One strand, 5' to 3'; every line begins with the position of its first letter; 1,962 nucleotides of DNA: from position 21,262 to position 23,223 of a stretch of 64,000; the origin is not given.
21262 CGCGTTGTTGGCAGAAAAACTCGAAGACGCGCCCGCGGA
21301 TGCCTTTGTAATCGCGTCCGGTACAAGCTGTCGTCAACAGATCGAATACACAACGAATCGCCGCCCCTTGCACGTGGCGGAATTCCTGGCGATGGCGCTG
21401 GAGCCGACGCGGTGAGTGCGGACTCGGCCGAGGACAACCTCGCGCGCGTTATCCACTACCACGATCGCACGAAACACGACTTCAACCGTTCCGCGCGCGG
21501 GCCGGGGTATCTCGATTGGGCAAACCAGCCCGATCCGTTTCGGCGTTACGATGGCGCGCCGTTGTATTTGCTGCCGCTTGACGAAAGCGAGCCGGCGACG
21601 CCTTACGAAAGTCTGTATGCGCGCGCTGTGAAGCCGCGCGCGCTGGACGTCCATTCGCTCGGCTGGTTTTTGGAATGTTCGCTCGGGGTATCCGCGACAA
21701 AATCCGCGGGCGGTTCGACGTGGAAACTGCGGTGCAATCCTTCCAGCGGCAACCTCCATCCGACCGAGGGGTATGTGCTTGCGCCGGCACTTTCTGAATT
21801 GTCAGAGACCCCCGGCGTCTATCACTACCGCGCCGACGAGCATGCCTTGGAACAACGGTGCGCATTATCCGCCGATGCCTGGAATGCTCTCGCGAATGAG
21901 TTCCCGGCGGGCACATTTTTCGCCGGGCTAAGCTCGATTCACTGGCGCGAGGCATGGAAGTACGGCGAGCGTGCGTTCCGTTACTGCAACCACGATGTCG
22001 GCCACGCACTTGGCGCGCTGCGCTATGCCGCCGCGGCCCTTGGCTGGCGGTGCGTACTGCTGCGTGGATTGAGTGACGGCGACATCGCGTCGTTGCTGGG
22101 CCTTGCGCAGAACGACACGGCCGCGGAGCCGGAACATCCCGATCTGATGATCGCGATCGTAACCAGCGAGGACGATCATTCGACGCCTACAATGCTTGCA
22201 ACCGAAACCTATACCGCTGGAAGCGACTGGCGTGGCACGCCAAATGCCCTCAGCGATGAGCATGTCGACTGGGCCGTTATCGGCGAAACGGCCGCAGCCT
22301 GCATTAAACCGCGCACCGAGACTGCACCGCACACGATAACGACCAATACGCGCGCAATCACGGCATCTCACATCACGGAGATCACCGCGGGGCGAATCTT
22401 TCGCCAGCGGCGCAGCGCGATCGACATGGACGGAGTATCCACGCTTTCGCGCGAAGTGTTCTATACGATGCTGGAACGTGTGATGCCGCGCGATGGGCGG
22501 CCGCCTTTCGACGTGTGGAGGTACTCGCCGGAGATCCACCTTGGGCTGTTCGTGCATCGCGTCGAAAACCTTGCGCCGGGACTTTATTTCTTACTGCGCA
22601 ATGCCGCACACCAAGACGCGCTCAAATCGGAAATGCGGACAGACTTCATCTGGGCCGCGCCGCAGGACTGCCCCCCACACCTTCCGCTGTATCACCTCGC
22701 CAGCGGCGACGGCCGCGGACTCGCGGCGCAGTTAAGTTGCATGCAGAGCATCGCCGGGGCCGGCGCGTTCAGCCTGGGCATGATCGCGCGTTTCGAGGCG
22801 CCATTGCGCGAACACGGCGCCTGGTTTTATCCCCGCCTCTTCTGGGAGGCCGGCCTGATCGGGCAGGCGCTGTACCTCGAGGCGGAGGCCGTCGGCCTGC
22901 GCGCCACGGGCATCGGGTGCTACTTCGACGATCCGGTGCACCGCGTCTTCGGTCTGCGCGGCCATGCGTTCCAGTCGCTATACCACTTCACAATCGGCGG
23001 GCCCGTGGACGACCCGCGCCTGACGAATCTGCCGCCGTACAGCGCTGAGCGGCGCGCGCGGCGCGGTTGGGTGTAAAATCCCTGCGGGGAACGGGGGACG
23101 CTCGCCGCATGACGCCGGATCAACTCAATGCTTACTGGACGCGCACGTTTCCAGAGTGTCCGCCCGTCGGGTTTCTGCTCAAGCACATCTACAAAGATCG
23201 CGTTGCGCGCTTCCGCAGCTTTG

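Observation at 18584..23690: Translationally coupled operon: YdiJ-like FAD/Fe-S/CCG oxidase, then tandem SagB-type nitroreductase, then unknown 193-aa protein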

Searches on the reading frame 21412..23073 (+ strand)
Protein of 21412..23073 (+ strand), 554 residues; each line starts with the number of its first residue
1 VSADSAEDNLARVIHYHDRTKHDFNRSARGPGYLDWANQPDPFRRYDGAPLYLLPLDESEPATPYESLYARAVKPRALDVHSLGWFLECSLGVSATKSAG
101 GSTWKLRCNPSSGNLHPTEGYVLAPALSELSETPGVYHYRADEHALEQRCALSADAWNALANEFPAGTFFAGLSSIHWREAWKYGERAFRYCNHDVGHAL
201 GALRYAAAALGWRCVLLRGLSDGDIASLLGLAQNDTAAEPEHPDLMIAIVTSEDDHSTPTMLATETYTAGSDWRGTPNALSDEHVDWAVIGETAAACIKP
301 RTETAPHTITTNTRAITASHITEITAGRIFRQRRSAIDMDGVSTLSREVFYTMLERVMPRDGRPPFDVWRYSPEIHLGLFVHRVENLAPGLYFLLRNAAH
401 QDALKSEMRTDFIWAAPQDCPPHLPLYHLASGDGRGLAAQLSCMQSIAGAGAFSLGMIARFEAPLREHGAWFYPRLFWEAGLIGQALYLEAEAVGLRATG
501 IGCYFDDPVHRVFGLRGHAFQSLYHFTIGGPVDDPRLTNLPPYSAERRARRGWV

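Call 11: search_protein_families(library=pfam, proteins=[window:21412-23073:+], max_evalue=0.01)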
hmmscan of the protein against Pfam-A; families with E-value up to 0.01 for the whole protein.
window:21412-23073:+ (554 aa): 1 family
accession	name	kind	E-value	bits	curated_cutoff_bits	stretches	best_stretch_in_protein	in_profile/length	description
PF00881.29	Nitroreductase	-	4.9e-12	46.8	23.5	2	110-233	31-156/167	Nitroreductase family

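Call 12: search_protein_families(library=ncbifam, proteins=[window:21412-23073:+], max_evalue=0.01)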
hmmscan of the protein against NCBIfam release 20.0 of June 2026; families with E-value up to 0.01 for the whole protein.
window:21412-23073:+ (554 aa): 2 families
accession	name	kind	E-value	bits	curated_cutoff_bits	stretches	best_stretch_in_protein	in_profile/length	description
TIGR03605.1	antibiot_sagB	domain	6.9e-26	90.8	78.4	2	81-233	3-160/173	SagB family peptide dehydrogenase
TIGR04511.1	SagB_rel_DH_2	exception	6.2e-18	65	240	1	76-232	191-354/380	putative peptide maturation dehydrogenase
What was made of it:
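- On SagB/ThcOx-type dehydrogenase domain (NCBIfam TIGR03605): The whole protein scores 90.8 bits in 2 stretches (call 12).
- On Azoline-oxidising RiPP (TOMM/cyanobactin) machinery: Pfam and NCBIfam find only nitroreductase/SagB domains (calls 11, 12).
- The TIGR03605 hit is above its cutoff (call 12). No NCBIfam nitroreductase equivalog (NfsA, NfsB or Acg type) is hit; only SagB-type models are (call 12).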

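Call 14: search_solved_structures(query=window:21412-23073:+, max_evalue=0.01, show_alignments=2)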
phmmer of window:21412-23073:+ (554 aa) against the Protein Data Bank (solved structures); distinct sequences matched with E-value up to 0.01: 1.
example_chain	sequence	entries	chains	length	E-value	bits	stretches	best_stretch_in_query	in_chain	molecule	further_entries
3eo7_A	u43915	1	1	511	2.3e-28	102.1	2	14-231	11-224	Putative Nitroreductase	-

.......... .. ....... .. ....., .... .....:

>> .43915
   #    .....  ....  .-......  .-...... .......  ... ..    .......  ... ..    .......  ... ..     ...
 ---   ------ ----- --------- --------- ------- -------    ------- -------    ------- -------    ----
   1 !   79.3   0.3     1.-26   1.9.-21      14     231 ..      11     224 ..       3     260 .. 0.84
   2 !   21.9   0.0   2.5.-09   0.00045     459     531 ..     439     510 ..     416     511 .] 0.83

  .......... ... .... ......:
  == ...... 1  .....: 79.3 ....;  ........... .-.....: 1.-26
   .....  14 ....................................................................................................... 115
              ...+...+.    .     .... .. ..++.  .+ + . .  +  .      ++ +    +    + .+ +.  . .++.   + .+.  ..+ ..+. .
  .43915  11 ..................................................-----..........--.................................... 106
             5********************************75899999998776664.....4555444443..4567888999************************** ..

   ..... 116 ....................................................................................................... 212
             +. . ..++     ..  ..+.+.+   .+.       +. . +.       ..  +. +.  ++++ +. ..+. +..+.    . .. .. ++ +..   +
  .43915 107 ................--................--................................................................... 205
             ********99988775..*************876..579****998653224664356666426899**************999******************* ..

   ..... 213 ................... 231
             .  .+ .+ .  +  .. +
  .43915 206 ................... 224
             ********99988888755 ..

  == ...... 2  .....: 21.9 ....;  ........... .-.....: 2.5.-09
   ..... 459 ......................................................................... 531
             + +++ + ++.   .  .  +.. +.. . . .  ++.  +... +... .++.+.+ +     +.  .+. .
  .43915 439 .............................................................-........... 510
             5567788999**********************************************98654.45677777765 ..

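Call 15: find_homologous_proteins(query=window:21412-23073:+, max_evalue=0.00001)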
Query window:21412-23073:+ (554 aa): 8000 proteins with E <= 0.00001 among 8000 candidates; the best 120 are listed.
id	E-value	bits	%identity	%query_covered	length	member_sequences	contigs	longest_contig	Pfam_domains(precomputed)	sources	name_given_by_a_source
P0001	0.0e+0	1302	100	100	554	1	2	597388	PF00881.30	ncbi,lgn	-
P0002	0.0e+0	1047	79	100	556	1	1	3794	PF00881.30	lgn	-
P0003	5.1e-283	958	74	99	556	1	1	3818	PF00881.30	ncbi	-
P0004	8.6e-278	941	72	99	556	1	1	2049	PF00881.30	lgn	-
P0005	2.1e-276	936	73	99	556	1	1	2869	PF00881.30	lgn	-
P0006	2.0e-274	929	76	94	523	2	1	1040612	PF00881.30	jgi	-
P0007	1.8e-255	867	69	98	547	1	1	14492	PF00881.30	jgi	jgi:SagB-type dehydrogenase family enzyme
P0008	7.4e-249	845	67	99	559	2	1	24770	PF00881.30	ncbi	-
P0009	8.6e-241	818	65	98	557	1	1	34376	PF00881.30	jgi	-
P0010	8.1e-217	739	60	97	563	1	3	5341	PF00881.30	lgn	-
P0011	3.4e-206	704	56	100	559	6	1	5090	PF00881.30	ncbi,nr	ncbi:MAG: SagB/ThcOx family dehydrogenase [Candidatus Hydrogenedentes bacterium]|nr:SagB/ThcOx famil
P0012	3.5e-205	701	57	99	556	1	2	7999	PF00881.30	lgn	-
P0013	2.2e-203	695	56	98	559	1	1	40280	PF00881.30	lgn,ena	-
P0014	3.0e-203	694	56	100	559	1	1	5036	PF00881.30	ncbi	-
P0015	2.5e-200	685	55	100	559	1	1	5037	PF00881.30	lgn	-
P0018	1.4e-195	669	62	86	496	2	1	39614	-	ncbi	-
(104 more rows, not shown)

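Call 17: find_related_loci(query=A1, collection=genome_contigs, flank=8000)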
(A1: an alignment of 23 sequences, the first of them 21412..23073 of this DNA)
Query A1 (554 aa) in genome_contigs; peptide patterns used: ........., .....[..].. (x = any residue, [..] = any of these).
600 stretches matched a pattern (row limit reached: there are more); 596 encode a relative of the query (tblastn E <= 1e-3); the best 80 are kept; 80 distinct loci.
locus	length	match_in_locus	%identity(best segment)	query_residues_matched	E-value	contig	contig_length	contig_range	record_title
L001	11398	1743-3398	56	8-552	0e+0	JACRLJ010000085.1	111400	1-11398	MAG: Candidatus Hydrogenedentota bacterium isolate NC_groundwater_1878_Pr3_B-0.1um_59_9 SR2-18-B1_coassembly_76782, whol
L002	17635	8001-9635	54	8-550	7e-178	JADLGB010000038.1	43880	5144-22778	MAG: Candidatus Hydrogenedentota bacterium isolate SJ408 c_000000203248, whole genome shotgun sequence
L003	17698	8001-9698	53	9-543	3e-176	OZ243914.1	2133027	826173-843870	MAG: Nitrospirales bacterium isolate bb28a9cb-1d03-40f6-9fdf-08dcae54ddd0 genome assembly, chromosome: 1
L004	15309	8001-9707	50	7-551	3e-174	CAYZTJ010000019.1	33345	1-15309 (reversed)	MAG TPA_asm: uncultured Nitrospira sp. isolate SRP237561_co1_51 genome assembly, contig: NODE_1881_length_33345_cov_10.7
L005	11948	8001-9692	51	6-548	3e-174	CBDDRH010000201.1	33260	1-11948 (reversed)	uncultured bacterium isolate s14_5 genome assembly, contig: k141_231311, whole genome shotgun sequence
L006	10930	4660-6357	52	12-544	5e-174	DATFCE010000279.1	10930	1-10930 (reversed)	MAG TPA_asm: Nitrospiraceae bacterium isolate SMAG_U8546 k141_1622712, whole genome shotgun sequence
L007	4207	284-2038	51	7-550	2e-179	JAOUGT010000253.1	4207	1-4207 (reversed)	MAG: Nitrospira sp. isolate 4_1_May_SF_Bin36 4_1_May_SF_Bin36_scaffold_13052_c1, whole genome shotgun sequence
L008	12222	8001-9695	51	8-543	6e-173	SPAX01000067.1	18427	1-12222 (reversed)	MAG: Nitrospira sp. isolate RCB Rifle_cladeB_scaffold_67, whole genome shotgun sequence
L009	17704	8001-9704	51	8-543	2e-172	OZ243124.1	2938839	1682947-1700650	MAG: Nitrospirales bacterium isolate 0e0ef677-6dc8-49ba-883f-7fd47c8f42f7 genome assembly, chromosome: 1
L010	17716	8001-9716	50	2-547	6e-172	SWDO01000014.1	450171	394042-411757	MAG: Nitrospira sp. isolate RSF5 Nitrospira_sp_RSF5_14, whole genome shotgun sequence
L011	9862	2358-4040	52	4-543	4e-172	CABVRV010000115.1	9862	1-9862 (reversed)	MAG: uncultured Nitrospira sp. isolate Nitrospira sp. RBC001 genome assembly, contig: MAG001_115, whole genome shotgun s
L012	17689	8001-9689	52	8-545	1e-171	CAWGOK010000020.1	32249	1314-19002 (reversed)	MAG: uncultured beta proteobacterium isolate MFD09730.bin.2.53 genome assembly, contig: contig_28941, whole genome shotg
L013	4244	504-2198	51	8-543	7e-178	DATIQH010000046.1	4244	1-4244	MAG TPA_asm: Nitrospiraceae bacterium isolate SMAG_U15872 k141_403074, whole genome shotgun sequence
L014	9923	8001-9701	53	6-543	3e-171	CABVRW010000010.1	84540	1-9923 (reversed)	MAG: uncultured Nitrospira sp. isolate Nitrospira sp. RBC048 genome assembly, contig: MAG048_10, whole genome shotgun se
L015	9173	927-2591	48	13-551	5e-171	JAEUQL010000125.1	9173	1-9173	MAG: Blastocatellia bacterium isolate new MAG-250 NODE_125_length_9173_cov_3.538588, whole genome shotgun sequence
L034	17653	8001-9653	47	7-543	6e-166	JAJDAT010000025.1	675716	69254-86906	MAG: Nitrospinia bacterium isolate OFTM166 OFTM166_24, whole genome shotgun sequence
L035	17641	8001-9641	52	13-546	7e-166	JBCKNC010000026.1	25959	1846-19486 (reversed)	Polaromonas sp. isolate SLM_MC1B_02-M21 Node_26_length_25959_cov_79.302865, whole genome shotgun sequence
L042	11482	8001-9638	51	13-548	3e-164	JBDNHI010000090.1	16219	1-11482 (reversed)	MAG: Gemmataceae bacterium isolate concoct.25.ELB k141_429393, whole genome shotgun sequence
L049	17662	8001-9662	49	5-547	4e-163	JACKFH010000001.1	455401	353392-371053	MAG: Candidatus Omnitrophota bacterium isolate HK-STAS-OLB16-2 HK-STAS-OLB16-2_1, whole genome shotgun sequence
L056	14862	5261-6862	47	4-545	1e-161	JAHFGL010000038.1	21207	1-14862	MAG: Candidatus Omnitrophota bacterium isolate nzgw314 NODE_2709_length_21208_cov_4.475743, whole genome shotgun sequenc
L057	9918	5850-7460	49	10-543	1e-161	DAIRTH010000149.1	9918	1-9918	MAG TPA_asm: Syntrophobacteraceae bacterium isolate CTOTU7634 NODE_10789_length_9918_cov_6.687722, whole genome shotgun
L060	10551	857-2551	49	13-553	4e-161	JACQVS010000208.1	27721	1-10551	MAG: Planctomycetota bacterium isolate NC_groundwater_1469_Ag_S-0.65um_64_41 S_p65_S5_coassembly_k141_3670976, whole gen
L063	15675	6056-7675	51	13-543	2e-160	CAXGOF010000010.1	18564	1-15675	MAG TPA_asm: uncultured bacterium isolate ERR594329_binner12_Refined_35 genome assembly, contig: ERZ8580309.2511, whole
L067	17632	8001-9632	50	13-546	4e-160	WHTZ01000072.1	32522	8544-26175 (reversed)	MAG: Luteitalea sp. isolate Dino_bin50 NODE_72_length_32522_cov_66.259001, whole genome shotgun sequence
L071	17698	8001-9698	50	8-550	8e-159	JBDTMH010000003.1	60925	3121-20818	MAG: Burkholderiaceae bacterium isolate cluster3_bin.121 NODE_1096_length_60925_cov_14.622047, whole genome shotgun sequ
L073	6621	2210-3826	51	5-543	4e-159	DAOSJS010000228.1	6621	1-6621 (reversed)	MAG TPA_asm: Candidatus Hydrogenedentota bacterium isolate AMR_MDS_1669 NODE_10523_length_6621_cov_4.772464, whole genom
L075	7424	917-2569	49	4-543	5e-158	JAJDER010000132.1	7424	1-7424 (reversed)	MAG: Planctomycetota bacterium isolate OFTM9 OFTM9_131, whole genome shotgun sequence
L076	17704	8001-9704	48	5-543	6e-158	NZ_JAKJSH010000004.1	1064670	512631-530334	Photobacterium kasasachensis strain JAMM1827 JAMM1827_scaffold_0, whole genome shotgun sequence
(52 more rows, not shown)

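Call 19: find_encoding_contigs(protein=P0001, flank=8000, max_places=3)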
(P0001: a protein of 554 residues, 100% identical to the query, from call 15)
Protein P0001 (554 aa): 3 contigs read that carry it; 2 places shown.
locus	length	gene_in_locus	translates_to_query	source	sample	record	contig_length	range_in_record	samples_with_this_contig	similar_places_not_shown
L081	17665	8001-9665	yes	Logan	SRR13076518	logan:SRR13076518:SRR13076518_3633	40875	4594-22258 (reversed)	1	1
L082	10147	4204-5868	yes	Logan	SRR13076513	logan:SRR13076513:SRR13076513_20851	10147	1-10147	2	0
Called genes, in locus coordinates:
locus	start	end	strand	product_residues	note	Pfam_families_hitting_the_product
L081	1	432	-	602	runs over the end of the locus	PF08439:Peptidase_M3_N, PF01432:Peptidase_M3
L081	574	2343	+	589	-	PF05960:DUF885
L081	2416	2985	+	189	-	PF11138:DUF2911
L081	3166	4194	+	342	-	PF01116:F_bP_aldolase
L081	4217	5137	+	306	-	PF02401:LYTB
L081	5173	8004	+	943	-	PF01565:FAD_binding_4, PF02913:FAD-oxidase_C, PF13183:Fer4_8, PF13534:Fer4_17, PF02754:CCG (weak)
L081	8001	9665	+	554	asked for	PF00881:Nitroreductase (weak)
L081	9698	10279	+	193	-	PF13021:DUF3885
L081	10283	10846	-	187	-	PF00753:Lactamase_B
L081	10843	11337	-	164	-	-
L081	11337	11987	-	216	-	-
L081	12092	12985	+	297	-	PF00763:THF_DHG_CYH, PF02882:THF_DHG_CYH_C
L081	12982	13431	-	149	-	-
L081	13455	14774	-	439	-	PF03446:NAD_binding_2, PF03721:UDPG_MGDP_dh_N, PF00984:UDPG_MGDP_dh, PF03720:UDPG_MGDP_dh_C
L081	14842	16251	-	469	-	PF07394:DUF1501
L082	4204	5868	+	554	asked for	PF00881:Nitroreductase (weak)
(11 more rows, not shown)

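Call 20: find_encoding_contigs(protein=P0006, flank=8000, max_places=2)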
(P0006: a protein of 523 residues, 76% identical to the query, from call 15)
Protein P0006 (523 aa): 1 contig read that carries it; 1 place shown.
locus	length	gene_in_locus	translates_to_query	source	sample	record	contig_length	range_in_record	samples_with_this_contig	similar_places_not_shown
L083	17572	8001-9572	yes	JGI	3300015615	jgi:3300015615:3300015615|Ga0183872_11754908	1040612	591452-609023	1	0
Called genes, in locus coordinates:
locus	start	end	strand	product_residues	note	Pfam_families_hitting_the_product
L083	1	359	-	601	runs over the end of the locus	PF08439:Peptidase_M3_N, PF01432:Peptidase_M3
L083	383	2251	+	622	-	PF05960:DUF885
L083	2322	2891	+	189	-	PF11138:DUF2911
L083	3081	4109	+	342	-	PF01116:F_bP_aldolase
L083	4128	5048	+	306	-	PF02401:LYTB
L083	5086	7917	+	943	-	PF01565:FAD_binding_4, PF02913:FAD-oxidase_C, PF13183:Fer4_8, PF13237:Fer4_10 (faint), PF13534:Fer4_17, PF02754:CCG (weak)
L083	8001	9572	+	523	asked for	PF00881:Nitroreductase (faint)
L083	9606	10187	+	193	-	PF13021:DUF3885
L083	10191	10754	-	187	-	PF00753:Lactamase_B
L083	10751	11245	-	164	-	-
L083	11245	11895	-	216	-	-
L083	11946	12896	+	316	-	PF00763:THF_DHG_CYH, PF02882:THF_DHG_CYH_C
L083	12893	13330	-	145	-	-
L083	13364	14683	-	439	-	PF03446:NAD_binding_2, PF03721:UDPG_MGDP_dh_N, PF00984:UDPG_MGDP_dh, PF03720:UDPG_MGDP_dh_C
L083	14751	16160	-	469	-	PF07394:DUF1501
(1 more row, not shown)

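Call 21: find_encoding_contigs(protein=P0008, flank=8000, max_places=2)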
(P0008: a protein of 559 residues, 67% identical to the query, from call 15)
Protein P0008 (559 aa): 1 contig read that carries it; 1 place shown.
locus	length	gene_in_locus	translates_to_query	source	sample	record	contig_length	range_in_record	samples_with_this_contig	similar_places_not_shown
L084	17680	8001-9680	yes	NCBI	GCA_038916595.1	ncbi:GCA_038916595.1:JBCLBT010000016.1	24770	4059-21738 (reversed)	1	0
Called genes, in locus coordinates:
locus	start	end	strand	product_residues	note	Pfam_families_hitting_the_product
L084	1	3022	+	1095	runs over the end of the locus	PF02384:N6_Mtase, PF18135:Type_ISP_C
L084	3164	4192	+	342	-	PF01116:F_bP_aldolase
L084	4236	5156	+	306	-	PF02401:LYTB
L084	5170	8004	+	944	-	PF01565:FAD_binding_4, PF02913:FAD-oxidase_C, PF13183:Fer4_8, PF13534:Fer4_17, PF02754:CCG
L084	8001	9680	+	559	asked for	PF00881:Nitroreductase (faint)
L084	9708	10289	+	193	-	PF13021:DUF3885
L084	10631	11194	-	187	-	PF00753:Lactamase_B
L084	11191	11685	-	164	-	-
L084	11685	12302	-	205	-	PF13646:HEAT_2 (weak)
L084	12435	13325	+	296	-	PF00763:THF_DHG_CYH, PF02882:THF_DHG_CYH_C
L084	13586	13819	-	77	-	PF15919:HicB_lk_antitox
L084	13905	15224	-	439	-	PF03446:NAD_binding_2, PF03721:UDPG_MGDP_dh_N, PF00984:UDPG_MGDP_dh, PF03720:UDPG_MGDP_dh_C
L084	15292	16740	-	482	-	PF07394:DUF1501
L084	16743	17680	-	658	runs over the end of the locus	PF07635:PSCyt1, PF07583:PSCyt2, PF07587:PSD1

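Call 22: find_encoding_contigs(protein=P0009, flank=8000, max_places=2)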
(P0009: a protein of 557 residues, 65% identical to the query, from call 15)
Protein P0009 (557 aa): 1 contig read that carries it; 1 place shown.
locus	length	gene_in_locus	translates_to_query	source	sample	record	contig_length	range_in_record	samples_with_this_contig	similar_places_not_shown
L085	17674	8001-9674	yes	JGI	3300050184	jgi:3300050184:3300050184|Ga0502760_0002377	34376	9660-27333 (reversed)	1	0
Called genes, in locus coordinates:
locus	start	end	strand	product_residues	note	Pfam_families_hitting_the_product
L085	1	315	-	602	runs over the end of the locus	PF08439:Peptidase_M3_N, PF01432:Peptidase_M3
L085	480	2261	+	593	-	PF05960:DUF885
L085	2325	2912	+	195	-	PF11138:DUF2911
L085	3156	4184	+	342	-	PF01116:F_bP_aldolase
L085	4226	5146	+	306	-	PF02401:LYTB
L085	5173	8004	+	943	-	PF01565:FAD_binding_4, PF02913:FAD-oxidase_C, PF13183:Fer4_8, PF13534:Fer4_17, PF02754:CCG (weak)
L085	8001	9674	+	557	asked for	PF00881:Nitroreductase (faint)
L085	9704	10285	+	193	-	PF13021:DUF3885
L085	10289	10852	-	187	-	PF23023:Anti-Pycsar_Apyc1 (faint), PF00753:Lactamase_B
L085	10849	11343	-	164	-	-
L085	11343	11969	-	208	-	PF13646:HEAT_2 (weak)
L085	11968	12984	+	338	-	PF00763:THF_DHG_CYH, PF02882:THF_DHG_CYH_C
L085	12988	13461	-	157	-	-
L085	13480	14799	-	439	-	PF03446:NAD_binding_2, PF03721:UDPG_MGDP_dh_N, PF00984:UDPG_MGDP_dh, PF03720:UDPG_MGDP_dh_C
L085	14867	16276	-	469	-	PF07394:DUF1501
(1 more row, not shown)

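Call 30: find_encoding_contigs(protein=P0018, flank=7000, max_places=2)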
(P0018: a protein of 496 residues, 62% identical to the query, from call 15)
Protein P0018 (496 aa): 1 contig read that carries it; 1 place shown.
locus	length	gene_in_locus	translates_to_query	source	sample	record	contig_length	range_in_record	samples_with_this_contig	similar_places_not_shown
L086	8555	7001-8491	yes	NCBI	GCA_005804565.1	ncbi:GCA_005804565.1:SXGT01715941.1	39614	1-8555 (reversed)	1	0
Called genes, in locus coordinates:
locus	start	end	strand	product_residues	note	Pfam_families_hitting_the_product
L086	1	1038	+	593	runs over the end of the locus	PF05960:DUF885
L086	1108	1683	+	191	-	PF11138:DUF2911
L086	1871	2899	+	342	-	PF01116:F_bP_aldolase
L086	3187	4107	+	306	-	PF02401:LYTB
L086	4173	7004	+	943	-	PF01565:FAD_binding_4, PF02913:FAD-oxidase_C, PF13183:Fer4_8, PF13534:Fer4_17, PF02754:CCG (weak)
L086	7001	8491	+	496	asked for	-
